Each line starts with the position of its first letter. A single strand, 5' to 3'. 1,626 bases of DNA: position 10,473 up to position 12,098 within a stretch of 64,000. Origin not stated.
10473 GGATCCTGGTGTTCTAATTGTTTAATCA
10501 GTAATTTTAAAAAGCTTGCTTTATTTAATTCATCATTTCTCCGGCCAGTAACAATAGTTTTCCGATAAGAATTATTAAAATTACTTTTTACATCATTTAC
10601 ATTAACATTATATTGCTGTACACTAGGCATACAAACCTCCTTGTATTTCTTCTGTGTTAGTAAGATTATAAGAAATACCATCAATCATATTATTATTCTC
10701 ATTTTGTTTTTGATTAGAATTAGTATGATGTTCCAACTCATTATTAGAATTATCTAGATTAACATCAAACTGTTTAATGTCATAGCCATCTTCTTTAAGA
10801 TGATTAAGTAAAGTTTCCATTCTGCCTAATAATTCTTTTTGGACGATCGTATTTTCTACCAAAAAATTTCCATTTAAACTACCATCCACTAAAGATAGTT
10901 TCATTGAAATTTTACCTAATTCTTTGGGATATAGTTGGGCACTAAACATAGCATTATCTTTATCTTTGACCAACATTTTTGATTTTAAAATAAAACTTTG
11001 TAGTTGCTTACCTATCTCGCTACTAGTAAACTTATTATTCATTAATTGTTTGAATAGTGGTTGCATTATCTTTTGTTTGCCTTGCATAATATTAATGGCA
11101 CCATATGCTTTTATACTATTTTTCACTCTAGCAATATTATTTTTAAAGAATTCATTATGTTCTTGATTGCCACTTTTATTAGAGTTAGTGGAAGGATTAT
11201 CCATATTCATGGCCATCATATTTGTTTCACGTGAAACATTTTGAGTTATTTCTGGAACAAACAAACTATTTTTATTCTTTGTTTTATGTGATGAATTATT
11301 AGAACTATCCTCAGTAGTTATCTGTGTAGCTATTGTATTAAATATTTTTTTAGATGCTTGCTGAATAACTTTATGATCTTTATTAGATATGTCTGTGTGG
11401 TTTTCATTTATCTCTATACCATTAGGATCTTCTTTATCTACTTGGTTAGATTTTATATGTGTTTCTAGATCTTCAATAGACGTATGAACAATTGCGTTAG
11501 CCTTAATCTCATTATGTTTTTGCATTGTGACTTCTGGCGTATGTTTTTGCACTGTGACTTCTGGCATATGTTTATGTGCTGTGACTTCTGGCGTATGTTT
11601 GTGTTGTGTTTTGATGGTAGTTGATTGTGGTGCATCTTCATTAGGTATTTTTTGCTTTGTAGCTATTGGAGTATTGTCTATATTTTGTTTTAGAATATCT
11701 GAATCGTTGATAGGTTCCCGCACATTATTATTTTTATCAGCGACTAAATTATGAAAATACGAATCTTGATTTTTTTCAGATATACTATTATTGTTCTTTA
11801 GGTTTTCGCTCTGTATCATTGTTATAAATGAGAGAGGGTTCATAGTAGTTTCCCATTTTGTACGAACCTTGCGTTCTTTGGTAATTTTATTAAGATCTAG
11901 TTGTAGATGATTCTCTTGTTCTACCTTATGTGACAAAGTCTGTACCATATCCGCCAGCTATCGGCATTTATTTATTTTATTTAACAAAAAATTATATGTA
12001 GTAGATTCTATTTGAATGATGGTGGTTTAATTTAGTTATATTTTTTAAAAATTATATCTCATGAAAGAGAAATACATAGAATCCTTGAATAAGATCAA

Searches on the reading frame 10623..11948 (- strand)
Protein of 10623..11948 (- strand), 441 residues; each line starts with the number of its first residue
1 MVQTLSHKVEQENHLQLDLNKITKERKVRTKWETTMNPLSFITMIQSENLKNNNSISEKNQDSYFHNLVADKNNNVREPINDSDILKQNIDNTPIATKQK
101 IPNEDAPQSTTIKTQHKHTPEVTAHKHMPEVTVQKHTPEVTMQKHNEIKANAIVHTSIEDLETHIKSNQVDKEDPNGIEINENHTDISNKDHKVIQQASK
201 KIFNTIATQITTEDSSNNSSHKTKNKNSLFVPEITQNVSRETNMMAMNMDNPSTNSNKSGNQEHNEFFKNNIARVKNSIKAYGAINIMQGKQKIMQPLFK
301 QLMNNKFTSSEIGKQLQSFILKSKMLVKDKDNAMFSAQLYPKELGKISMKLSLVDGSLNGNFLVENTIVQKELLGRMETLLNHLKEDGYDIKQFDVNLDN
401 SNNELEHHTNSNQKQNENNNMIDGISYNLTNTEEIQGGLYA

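Call 14: search_protein_families(library=pfam, proteins=[window:10623-11948:-])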
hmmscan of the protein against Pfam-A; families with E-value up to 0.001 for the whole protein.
window:10623-11948:- (441 aa): 1 family
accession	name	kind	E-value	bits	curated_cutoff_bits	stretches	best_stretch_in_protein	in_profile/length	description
PF02120.21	Flg_hook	-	1.7e-10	41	29.8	1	334-403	14-83/85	Flagellar hook-length control protein FliK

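Call 25: find_encoding_contigs(protein=window:10623-11948:-, flank=10000, max_places=6)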
Protein window:10623-11948:- (441 aa): no gene with exactly this product is on record in the collection.

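Call 56: find_homologous_proteins(query=window:10623-11948:-, max_evalue=1e-10)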
Query window:10623-11948:- (441 aa): 1 proteins with E <= 1e-10 among 3604 candidates.
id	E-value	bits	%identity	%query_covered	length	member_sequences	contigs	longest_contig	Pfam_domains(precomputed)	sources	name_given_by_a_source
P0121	1.1e-277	939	100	100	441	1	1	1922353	PF02120.22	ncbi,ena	-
